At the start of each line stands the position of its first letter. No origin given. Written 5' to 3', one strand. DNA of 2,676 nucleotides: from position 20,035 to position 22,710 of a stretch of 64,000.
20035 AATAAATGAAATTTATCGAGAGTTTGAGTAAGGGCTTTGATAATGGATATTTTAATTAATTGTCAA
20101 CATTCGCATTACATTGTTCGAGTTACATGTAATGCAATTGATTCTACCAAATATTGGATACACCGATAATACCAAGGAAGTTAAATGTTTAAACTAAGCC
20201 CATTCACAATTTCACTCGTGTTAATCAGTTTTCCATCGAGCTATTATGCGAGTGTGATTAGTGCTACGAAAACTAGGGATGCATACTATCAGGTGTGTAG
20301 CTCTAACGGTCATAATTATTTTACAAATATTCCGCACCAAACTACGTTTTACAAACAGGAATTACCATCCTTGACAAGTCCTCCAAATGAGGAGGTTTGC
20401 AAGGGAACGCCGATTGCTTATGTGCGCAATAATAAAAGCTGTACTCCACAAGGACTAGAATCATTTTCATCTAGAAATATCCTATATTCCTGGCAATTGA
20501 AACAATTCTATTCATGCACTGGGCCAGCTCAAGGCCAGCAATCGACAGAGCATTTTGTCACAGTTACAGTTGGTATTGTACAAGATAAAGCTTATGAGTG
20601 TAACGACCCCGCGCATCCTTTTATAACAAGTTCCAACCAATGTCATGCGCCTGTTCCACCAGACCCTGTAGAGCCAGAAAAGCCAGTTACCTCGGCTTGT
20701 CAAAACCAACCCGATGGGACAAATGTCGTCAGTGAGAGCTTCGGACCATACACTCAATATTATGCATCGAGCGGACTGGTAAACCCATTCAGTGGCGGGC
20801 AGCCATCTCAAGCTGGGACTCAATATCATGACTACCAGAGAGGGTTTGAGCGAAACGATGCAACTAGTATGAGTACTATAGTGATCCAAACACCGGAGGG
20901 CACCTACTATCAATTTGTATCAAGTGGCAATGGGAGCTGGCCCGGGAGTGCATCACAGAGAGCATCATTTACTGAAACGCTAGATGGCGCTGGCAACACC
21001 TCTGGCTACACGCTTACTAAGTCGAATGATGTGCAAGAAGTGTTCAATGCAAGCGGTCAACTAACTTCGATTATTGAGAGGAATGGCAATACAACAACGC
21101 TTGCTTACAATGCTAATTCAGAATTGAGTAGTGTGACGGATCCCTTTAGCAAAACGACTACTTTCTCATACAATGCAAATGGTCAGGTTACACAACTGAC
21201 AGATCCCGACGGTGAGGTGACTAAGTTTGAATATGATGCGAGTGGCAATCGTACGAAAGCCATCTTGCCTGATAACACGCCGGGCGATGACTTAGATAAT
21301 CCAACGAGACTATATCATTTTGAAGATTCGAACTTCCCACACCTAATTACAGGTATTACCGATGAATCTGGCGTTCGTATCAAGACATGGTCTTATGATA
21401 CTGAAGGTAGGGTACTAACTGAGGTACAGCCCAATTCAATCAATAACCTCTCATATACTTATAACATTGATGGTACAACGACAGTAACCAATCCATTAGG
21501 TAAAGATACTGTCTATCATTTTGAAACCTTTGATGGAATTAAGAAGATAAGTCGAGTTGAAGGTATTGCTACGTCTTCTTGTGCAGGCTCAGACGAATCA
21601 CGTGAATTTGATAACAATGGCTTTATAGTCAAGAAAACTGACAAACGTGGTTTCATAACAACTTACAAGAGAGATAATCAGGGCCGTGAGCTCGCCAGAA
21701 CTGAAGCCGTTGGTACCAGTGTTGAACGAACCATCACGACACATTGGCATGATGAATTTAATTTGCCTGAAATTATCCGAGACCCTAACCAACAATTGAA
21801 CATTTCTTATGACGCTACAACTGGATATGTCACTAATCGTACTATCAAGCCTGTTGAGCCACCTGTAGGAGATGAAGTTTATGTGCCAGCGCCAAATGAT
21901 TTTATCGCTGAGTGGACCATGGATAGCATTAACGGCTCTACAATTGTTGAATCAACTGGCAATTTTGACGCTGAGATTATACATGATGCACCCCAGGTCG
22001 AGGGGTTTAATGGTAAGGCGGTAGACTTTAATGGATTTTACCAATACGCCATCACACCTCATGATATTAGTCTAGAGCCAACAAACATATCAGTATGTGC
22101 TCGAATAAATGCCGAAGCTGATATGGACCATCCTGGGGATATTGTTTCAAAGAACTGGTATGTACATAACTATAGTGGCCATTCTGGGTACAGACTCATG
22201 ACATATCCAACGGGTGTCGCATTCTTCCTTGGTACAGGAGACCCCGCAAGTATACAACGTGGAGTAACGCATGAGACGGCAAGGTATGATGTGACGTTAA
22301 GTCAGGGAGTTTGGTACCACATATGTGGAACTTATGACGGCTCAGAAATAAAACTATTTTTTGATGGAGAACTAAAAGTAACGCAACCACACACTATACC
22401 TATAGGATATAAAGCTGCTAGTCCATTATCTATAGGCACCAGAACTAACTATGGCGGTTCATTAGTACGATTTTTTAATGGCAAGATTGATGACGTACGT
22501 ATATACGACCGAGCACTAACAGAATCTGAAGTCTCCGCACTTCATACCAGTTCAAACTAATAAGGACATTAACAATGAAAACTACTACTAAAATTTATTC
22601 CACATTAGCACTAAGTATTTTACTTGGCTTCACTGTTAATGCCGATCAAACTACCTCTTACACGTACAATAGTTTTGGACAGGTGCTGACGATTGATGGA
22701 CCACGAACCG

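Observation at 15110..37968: Split-RHS toxin modules: secreted YD/LamG 'A' proteins paired with short RHS-core/toxin 'B' proteins and immunity genes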

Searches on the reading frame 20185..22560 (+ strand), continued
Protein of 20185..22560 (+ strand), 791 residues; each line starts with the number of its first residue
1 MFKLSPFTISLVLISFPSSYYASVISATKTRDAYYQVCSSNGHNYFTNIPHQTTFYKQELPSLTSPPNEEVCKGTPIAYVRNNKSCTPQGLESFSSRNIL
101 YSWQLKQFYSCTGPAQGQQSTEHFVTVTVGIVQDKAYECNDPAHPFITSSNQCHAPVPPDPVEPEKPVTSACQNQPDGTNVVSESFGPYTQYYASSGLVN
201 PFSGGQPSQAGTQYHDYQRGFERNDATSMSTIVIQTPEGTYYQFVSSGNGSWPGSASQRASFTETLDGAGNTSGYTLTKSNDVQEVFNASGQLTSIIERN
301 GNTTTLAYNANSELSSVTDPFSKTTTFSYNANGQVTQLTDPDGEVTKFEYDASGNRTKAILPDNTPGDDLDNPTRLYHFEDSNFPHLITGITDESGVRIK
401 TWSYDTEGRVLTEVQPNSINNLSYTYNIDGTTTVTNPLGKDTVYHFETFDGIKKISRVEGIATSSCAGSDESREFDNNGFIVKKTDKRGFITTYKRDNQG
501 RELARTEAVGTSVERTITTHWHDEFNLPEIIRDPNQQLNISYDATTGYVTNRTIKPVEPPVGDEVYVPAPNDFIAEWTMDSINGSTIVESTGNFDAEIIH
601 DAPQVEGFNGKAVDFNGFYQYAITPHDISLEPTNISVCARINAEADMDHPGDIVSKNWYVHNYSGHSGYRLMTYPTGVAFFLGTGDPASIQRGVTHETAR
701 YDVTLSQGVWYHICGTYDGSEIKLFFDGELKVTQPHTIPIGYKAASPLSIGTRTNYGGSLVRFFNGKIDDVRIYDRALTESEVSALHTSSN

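Call 17: find_encoding_contigs(protein=P0005, flank=8000, max_places=2)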
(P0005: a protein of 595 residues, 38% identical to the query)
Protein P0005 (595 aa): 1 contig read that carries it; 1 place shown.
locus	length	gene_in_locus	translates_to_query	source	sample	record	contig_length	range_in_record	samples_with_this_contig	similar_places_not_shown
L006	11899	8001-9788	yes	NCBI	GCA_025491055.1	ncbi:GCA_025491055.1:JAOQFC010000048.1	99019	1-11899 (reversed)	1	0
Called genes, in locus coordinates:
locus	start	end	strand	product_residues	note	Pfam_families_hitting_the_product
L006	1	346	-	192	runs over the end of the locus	PF10741:T2SSM_b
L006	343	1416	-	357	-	PF05137:PilN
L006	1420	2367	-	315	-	PF21687:T2SSK_1st, PF12836:HHH_3 (faint)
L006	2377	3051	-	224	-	PF07963:N_methyl, PF11612:T2SSJ (faint)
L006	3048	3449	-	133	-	PF07963:N_methyl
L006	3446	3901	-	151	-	PF07963:N_methyl, PF12019:GspH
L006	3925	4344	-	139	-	PF07963:N_methyl, PF08334:T2SSG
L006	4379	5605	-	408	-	PF28597:T2SSF_N, PF00482:T2SSF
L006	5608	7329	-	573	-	PF05157:MshEN, PF00437:T2SSE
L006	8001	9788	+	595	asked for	PF20148:DUF6531, PF05593:RHS_repeat, PF25023:TEN_YD-shell (faint)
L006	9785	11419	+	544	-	PF20148:DUF6531, PF25023:TEN_YD-shell (faint), PF05593:RHS_repeat (weak)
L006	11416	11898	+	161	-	?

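Call 18: search_protein_families(library=pfam, proteins=[L002:9656-14326:+, L004:9696-13751:+, L002:8001-9659:+, L004:6327-7988:+, L002:14384-14839:+, L004:13781-14194:+], max_evalue=0.001)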
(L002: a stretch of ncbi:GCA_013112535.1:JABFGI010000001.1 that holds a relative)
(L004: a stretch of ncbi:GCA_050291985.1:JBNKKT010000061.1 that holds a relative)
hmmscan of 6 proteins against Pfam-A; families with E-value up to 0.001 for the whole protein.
L002:9656-14326:+ (1556 aa): 10 families
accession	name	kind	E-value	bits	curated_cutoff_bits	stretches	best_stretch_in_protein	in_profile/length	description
PF12799.13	LRR_4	-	5.1e-74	243.1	27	10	459-497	1-40/44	Leucine Rich repeats (2 copies)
PF05593.20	RHS_repeat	-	1.2e-59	198.1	22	9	989-1024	1-36/38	RHS Repeat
PF13855.12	LRR_8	-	4.9e-15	55.5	27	0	94-149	1-61/61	Leucine rich repeat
PF03527.20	RHS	-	4.3e-10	39.7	27.9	1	1348-1380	3-35/38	RHS protein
PF23952.1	LRR_EndoS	-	1.2e-08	35.6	27.9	0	50-185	1-111/116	Endo-beta-N-acetylglucosaminidase EndoS LRR domain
PF23211.1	LRR_LRWD1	-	8e-07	29.4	28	0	565-625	40-101/190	Leucine-rich repeat and WD repeat-containing protein 1, LRR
PF23007.1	DnaA_N-like_STI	-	3.6e-06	27.4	27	0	567-601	24-58/86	STICHEL, DnaA_N-like alpha-beta domain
PF23998.1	BTB_BTBDG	-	3.4e-05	24.5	27.9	0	82-163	32-108/122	BTBDG BTB/POZ domain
PF12038.13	QTMAN_N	-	6.5e-05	23.2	25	0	414-472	33-96/168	tRNA-queuosine alpha-mannosyltransferase N-terminal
PF18884.5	TSP3_bac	-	0.00097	19.4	25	1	664-685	1-22/22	Bacterial TSP3 repeat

L004:9696-13751:+ (1351 aa): 3 families
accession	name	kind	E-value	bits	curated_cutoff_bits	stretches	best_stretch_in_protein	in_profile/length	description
PF05593.20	RHS_repeat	-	8e-68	224.1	22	9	256-293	1-38/38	RHS Repeat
PF03527.20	RHS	-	1.4e-09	38.1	27.9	1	1105-1140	1-36/38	RHS protein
PF08614.16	ATG16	-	1.1e-05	26.1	33.7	1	884-1037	15-171/200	Autophagy protein 16 (ATG16)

L002:8001-9659:+ (552 aa): 2 families
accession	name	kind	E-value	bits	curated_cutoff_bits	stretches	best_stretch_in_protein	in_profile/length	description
PF05593.20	RHS_repeat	-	8.5e-18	64.7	22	1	325-359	1-35/38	RHS Repeat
PF20148.4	DUF6531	-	2.4e-16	60.3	24.1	1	159-231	2-73/74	Domain of unknown function (DUF6531)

L004:6327-7988:+ (553 aa): 3 families
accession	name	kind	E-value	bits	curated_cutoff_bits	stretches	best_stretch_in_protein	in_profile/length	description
PF05593.20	RHS_repeat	-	8.9e-28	96.5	22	2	470-507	1-37/38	RHS Repeat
PF20148.4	DUF6531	-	3e-10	40.7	24.1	1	179-216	1-38/74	Domain of unknown function (DUF6531)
PF15283.12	DUF4595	-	1.7e-05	25.3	34.2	1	283-390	2-119/202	Domain of unknown function (DUF4595) with porin-like fold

L002:14384-14839:+ (151 aa): 0 families

L004:13781-14194:+ (137 aa): 1 family
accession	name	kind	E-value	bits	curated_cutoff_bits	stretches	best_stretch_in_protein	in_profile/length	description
PF21746.2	DUF6869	-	1.1e-06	28.9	30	1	26-86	16-71/107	Family of unknown function (DUF6869)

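Call 70: predict_structure(alignment_id=A4)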
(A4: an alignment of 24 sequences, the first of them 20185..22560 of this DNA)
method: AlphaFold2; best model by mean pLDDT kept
length: 791 residues; sequences in the alignment: 24
mean_pLDDT: 63.1   pTM: 0.41
mean pLDDT of the five models: 63.1, 62.5, 61.2, 61.1, 57.3
residues with pLDDT >= 90: 90; 70-90: 273; 50-70: 143; < 50: 285
segments of 3 or more residues with pLDDT < 50: 1-7, 15-84, 88-106, 115-122, 124-179, 195-210, 449-452, 462-469, 559-565, 581-583, 586-612, 617-619, 645-667, 685-697, 742-747, 752-764
pLDDT, mean of each block of 10 residues (from residue 1): 46 44 28 33 34 29 33 33 46 35 47 47 46 32 32 32 30 38 75 54 39 69 74 71 79 73 88 90 89 89 91 90 92 90 90 89 62 86 87 86 86 80 84 77 69 61 42 72 73 85 83 81 88 86 82 72 55 70 48 45 37 50 52 77 54 39 43 57 47 43 67 85 86 73 48 40 58 86 85 64
secondary structure, 60 per line:
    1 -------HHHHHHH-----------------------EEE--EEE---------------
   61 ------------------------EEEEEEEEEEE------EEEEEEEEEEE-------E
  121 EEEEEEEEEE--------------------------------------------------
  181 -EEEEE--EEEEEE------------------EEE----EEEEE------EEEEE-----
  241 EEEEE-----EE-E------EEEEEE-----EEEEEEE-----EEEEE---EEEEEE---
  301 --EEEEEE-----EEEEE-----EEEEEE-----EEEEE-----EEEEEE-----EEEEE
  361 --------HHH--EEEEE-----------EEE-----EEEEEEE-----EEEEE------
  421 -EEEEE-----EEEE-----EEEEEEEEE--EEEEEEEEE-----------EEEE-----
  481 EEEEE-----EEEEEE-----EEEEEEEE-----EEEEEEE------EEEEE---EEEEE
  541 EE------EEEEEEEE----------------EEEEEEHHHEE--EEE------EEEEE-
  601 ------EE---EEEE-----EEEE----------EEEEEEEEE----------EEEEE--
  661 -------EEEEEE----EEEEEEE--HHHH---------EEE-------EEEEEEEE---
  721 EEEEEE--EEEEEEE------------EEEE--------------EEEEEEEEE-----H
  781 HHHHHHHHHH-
elements in order (helices of 4 or more, strands of 3 or more residues): H8-14 E38-40 E43-45 E85-95 E102-112 E120-130 E182-186 E189-194 E213-215 E220-224 E231-235 E241-245 E261-266 E272-278 E284-288 E292-297 E303-308 E314-318 E324-329 E335-339 E345-350 E356-360 E374-378 E390-392 E398-404 E410-414 E422-426 E432-435 E441-449 E452-460 E472-475 E481-485 E491-496 E502-509 E515-521 E528-532 E536-542 E549-556 E573-578 E586-588 E595-599 E612-615 E621-624 E635-643 E654-658 E668-673 E678-684 H687-690 E700-702 E710-717 E721-726 E729-735 E748-751 E766-774 H780-790

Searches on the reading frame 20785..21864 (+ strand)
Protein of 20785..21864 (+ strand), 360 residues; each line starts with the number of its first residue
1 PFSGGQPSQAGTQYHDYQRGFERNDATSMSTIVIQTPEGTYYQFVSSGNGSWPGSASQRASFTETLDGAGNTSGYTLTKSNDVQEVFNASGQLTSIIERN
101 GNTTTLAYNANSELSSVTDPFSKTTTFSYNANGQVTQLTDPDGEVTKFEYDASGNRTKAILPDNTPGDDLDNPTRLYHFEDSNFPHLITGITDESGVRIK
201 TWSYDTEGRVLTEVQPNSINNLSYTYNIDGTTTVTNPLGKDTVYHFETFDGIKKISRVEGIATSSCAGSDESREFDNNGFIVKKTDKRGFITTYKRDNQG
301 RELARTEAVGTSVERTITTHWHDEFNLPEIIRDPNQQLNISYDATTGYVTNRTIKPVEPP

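Call 30: find_related_loci(query=A2, collection=genome_contigs, flank=10000)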
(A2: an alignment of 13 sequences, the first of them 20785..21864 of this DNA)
Query A2 (360 aa) in genome_contigs; peptide patterns used: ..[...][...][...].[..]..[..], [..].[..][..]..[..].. (x = any residue, [..] = any of these).
503 stretches matched a pattern; 322 encode a relative of the query (tblastn E <= 1e-3); the best 80 are kept; 78 distinct loci.
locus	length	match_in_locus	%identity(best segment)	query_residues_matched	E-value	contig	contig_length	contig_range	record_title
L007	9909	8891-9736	45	71-354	4e-77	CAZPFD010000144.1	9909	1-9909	MAG TPA_asm: uncultured Ectothiorhodospiraceae bacterium isolate SRP304980_co2_290 genome assembly, contig: NODE_5478_le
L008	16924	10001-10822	45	73-344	5e-75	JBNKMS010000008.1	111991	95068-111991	MAG: Sedimenticolaceae bacterium isolate H1.bin.12.orig k141_526202, whole genome shotgun sequence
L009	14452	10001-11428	39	8-344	2e-72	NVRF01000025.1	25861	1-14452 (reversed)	MAG: Gammaproteobacteria bacterium isolate NORP174 Contig_source1382A_4310, whole genome shotgun sequence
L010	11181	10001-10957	40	19-356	6e-71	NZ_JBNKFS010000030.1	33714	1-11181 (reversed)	MAG: Sedimenticola sp. isolate E1E2.bin.5.strict NODE_30_length_33714_cov_10.117579, whole genome shotgun sequence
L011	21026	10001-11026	39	15-353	1e-69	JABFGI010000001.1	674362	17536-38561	MAG: Proteobacteria bacterium isolate PRO17 c_000000000001, whole genome shotgun sequence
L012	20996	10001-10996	38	17-343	1e-67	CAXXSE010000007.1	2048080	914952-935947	MAG: Methylococcales bacterium isolate 6b98c4a4-d9d8-4516-b822-97e2a8b70ebf genome assembly, contig: contig_7, whole gen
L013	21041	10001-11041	36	15-357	1e-65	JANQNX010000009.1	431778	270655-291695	MAG: Gammaproteobacteria bacterium isolate IP29b_bin.112 k99_2778236, whole genome shotgun sequence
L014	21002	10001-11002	36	13-357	1e-62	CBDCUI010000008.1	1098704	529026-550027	MAG: Gammaproteobacteria bacterium isolate 743376f1-14b3-4e29-811e-3c2fa12b1d83 genome assembly, contig: contig_8, whole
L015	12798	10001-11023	36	28-353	2e-61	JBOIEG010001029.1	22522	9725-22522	MAG: Gammaproteobacteria bacterium isolate H1-B1_maxbin2.bin.5_sub k127_2539725, whole genome shotgun sequence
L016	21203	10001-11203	43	77-353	1e-61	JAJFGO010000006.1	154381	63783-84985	MAG: Kiloniellaceae bacterium isolate OFTM296 OFTM296_5, whole genome shotgun sequence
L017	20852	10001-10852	40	75-353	1e-60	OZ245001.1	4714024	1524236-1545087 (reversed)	MAG: Nitrospirales bacterium isolate bac9a1a3-9b3b-4908-8e4e-8c10ff1519cc genome assembly, chromosome: 1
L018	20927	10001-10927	38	17-343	2e-60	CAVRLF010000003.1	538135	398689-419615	MAG: uncultured Alphaproteobacteria bacterium isolate MFD01476.bin.1.149 genome assembly, contig: contig_2458, whole gen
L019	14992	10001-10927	36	34-353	2e-60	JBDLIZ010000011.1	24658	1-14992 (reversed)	MAG: Pseudomonadota bacterium isolate MAG064 MAG064_11, whole genome shotgun sequence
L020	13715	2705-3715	35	8-354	3e-60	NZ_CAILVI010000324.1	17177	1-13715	MAG: uncultured Thiodictyon sp. isolate D14_bin-1308, whole genome shotgun sequence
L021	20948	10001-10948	39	33-355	4e-60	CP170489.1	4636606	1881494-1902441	MAG: bacterium isolate tig00000063 chromosome, complete genome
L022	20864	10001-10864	40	75-354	7e-60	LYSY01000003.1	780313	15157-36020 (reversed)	MAG: Rhodospirillales bacterium BBD 1991-14 Richardson_scaffold_7, whole genome shotgun sequence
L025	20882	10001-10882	39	69-359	4e-59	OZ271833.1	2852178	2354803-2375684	MAG: Gammaproteobacteria bacterium isolate 2a44d175-53db-4dc9-9779-4eb4755af345 genome assembly, chromosome: 1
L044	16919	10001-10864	38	75-354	1e-55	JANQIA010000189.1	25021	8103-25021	MAG: Rhodovibrionaceae bacterium isolate PL24a_bin.31 k99_4752280, whole genome shotgun sequence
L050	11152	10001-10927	35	38-357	7e-55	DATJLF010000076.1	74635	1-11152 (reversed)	MAG TPA_asm: Cellvibrio sp. isolate SMAG_U15612 k141_39779, whole genome shotgun sequence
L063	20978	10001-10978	37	30-354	1e-57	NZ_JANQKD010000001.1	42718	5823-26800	MAG: Pelagibius sp. isolate PL25a_bin.145 k99_5546295, whole genome shotgun sequence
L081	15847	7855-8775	34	44-355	7e-54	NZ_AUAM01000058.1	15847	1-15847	Psychromonas aquimarina ATCC BAA-1526 G337DRAFT_scaffold00055.55_C, whole genome shotgun sequence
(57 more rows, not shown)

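Call 49: search_protein_families(library=pfam, proteins=[L008:4476-5996:-, L050:1558-3285:-], max_evalue=0.0001)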
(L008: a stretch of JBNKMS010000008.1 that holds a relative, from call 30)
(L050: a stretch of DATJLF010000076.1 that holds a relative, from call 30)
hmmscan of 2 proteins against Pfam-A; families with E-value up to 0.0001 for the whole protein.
L008:4476-5996:- (506 aa): 3 families
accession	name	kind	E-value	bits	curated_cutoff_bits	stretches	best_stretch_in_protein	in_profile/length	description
PF00437.27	T2SSE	-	7.3e-156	518.9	24.9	1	118-501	2-370/370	Type II/IV secretion system protein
PF22341.1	GSPE_N1E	-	3.5e-17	62.7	27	1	20-82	2-64/64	GSPII protein E, N1E domain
PF13401.12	AAA_22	-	3.3e-05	24.6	27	0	257-297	4-44/130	AAA domain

L050:1558-3285:- (575 aa): 2 families
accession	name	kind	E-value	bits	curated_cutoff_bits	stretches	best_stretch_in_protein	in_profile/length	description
PF00437.27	T2SSE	-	1e-153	511.8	24.9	1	184-571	2-370/370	Type II/IV secretion system protein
PF05157.20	MshEN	-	2e-19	69.8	23.1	1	64-150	1-88/90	MshEN domain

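Call 67: search_protein_families(library=pfam, proteins=[L022:10805-12034:+, L063:10919-12148:+, L025:10882-12810:+, L022:13862-16342:+, L081:11347-11730:+, L014:15930-16100:+], max_evalue=0.001)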
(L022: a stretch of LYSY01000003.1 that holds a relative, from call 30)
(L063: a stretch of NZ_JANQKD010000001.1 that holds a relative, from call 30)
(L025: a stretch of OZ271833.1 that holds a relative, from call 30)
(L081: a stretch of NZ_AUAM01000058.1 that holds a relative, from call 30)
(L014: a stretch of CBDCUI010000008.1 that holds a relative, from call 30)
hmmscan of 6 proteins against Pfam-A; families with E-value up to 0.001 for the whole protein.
L022:10805-12034:+ (410 aa): 0 families

L063:10919-12148:+ (410 aa): 0 families

L025:10882-12810:+ (643 aa): 10 families
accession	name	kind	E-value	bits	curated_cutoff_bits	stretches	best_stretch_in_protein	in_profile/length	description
PF12799.13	LRR_4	-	2.2e-73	241.1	27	10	205-243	1-40/44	Leucine Rich repeats (2 copies)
PF13855.12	LRR_8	-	2.6e-32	110.8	27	5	98-153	1-61/61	Leucine rich repeat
PF14580.12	LRR_9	-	1.2e-13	51.4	30.5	0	171-233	51-116/175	Leucine-rich repeat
PF23952.1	LRR_EndoS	-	6.6e-11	42.9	27.9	0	56-188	3-110/116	Endo-beta-N-acetylglucosaminidase EndoS LRR domain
PF00560.39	LRR_1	-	2.6e-09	35.8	20.6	0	99-119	1-21/23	Leucine Rich Repeat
PF23211.1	LRR_LRWD1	-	1.1e-08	35.4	28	0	140-199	41-101/190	Leucine-rich repeat and WD repeat-containing protein 1, LRR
PF18884.5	TSP3_bac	-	2.8e-07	30.7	25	1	582-603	1-22/22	Bacterial TSP3 repeat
PF07723.19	LRR_2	-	6e-06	27.1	20.9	0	464-477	1-14/26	Leucine Rich Repeat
PF23007.1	DnaA_N-like_STI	-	3e-05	24.5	27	0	486-519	25-58/86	STICHEL, DnaA_N-like alpha-beta domain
PF14739.11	DUF4472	-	4.2e-05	24.6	26.6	0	163-208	11-56/107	Domain of unknown function (DUF4472)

L022:13862-16342:+ (827 aa): 1 family
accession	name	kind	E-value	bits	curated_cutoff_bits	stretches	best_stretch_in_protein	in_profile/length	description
PF25275.1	Golvesin_C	-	2.6e-144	474.5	31.6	6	233-364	1-130/132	Golvesin C-terminal domain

L081:11347-11730:+ (128 aa): 0 families

L014:15930-16100:+ (57 aa): 0 families

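Call 99: search_protein_families(library=pfam, proteins=[L008:5968-8022:-, L008:8062-8679:-, L008:933-2840:+, L050:6088-8628:+, L050:3558-4124:+, L050:4218-4991:+, L050:5001-5936:-], max_evalue=0.001)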
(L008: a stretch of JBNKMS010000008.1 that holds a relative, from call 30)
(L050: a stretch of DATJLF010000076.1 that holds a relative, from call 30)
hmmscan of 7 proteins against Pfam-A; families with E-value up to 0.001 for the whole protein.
L008:5968-8022:- (684 aa): 3 families
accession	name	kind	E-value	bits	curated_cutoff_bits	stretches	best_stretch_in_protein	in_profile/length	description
PF00263.26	Secretin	-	2.8e-53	180.4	27.5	1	449-614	1-169/169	Bacterial type II and III secretion system protein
PF03958.22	Secretin_N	-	6e-47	158.2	28.2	3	303-380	1-69/69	Bacterial type II/III secretion system short domain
PF21305.2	type_II_gspD_N0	-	6.4e-30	103.3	27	1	69-138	1-71/71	GspD-like, N0 domain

L008:8062-8679:- (205 aa): 1 family
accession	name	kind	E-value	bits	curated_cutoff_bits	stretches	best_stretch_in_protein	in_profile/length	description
PF11356.14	T2SSC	-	3.6e-27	95.4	27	1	30-166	3-141/141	Type II secretion system protein C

L008:933-2840:+ (635 aa): 4 families
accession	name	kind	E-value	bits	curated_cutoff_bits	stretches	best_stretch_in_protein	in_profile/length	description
PF00884.28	Sulfatase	-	8.4e-44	150.5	25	1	256-536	1-301/301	Sulfatase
PF11893.13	DUF3413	-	1.8e-08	34.4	27.1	1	16-247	20-246/248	Domain of unknown function (DUF3413)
PF01663.27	Phosphodiest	-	9.4e-08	32.5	23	1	344-485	105-226/342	Type I phosphodiesterase / nucleotide pyrophosphatase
PF02995.22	DUF229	-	5.2e-05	22.6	25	1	439-482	302-345/496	Protein of unknown function (DUF229)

L050:6088-8628:+ (846 aa): 1 family
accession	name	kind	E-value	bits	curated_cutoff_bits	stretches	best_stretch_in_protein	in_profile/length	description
PF07793.16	DUF1631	-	5.1e-232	772.9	33.7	1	30-839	4-741/741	Protein of unknown function (DUF1631)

L050:3558-4124:+ (188 aa): 2 families
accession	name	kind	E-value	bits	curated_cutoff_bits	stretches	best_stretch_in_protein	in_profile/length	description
PF00114.24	Pilin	-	1.2e-09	39.5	22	1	37-187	1-108/108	Pilin (bacterial filament)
PF07963.17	N_methyl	-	1.3e-09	37.7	21.2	1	4-29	2-27/27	Prokaryotic N-terminal methylation motif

L050:4218-4991:+ (257 aa): 0 families

L050:5001-5936:- (311 aa): 2 families
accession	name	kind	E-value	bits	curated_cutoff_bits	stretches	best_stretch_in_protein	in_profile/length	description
PF01729.25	QRPTase_C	-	1.7e-56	191.1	23.1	1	141-304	2-169/169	Quinolinate phosphoribosyl transferase, C-terminal domain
PF02749.22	QRPTase_N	-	6e-22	78.1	27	1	54-138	1-82/82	Quinolinate phosphoribosyl transferase, N-terminal domain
